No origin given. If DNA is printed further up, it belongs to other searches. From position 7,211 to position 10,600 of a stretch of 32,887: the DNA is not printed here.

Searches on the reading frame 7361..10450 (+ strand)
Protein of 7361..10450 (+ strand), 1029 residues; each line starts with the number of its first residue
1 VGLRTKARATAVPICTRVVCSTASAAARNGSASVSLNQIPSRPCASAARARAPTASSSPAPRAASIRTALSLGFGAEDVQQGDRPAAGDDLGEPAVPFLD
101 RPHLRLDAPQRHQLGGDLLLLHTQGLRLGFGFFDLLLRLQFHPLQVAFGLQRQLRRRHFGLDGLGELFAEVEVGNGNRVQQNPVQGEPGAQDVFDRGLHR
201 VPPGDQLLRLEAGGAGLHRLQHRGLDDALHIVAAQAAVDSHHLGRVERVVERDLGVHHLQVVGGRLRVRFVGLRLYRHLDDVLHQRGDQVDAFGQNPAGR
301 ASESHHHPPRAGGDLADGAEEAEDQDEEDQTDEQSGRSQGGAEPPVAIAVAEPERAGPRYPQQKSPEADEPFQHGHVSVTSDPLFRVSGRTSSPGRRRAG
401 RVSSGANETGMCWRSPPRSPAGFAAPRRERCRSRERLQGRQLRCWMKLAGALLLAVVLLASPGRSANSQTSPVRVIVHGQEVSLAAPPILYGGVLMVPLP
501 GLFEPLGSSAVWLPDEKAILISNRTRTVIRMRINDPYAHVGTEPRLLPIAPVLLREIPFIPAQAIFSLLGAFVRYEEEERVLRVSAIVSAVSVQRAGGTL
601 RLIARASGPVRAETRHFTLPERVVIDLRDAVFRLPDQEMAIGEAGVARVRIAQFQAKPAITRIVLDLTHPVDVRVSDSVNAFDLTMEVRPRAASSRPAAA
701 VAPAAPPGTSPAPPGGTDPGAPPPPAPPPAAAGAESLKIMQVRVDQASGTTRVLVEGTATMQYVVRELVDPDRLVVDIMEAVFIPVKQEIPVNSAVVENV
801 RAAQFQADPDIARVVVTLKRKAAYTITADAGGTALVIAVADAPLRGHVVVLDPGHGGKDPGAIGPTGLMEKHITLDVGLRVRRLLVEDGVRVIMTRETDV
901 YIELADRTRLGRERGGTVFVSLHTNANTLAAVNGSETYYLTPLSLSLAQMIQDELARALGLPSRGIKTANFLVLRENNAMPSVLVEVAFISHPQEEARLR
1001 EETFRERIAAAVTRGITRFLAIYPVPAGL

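Call 44: search_protein_families(library=pfam, proteins=[window:7361-10450:+], max_evalue=0.0001)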
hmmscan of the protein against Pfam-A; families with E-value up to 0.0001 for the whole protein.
window:7361-10450:+ (1029 aa): 3 families
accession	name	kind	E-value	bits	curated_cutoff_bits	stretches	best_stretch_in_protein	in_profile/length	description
PF01520.23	Amidase_3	-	9.7e-52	175.9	27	1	849-1017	1-173/174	N-acetylmuramoyl-L-alanine amidase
PF11741.13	AMIN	-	5.5e-19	68.6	20.5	2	742-827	2-90/101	AMIN domain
PF07833.16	Cu_amine_oxidN1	-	3e-14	53.3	24.2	1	477-582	2-106/108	Copper amine oxidase N-terminal domain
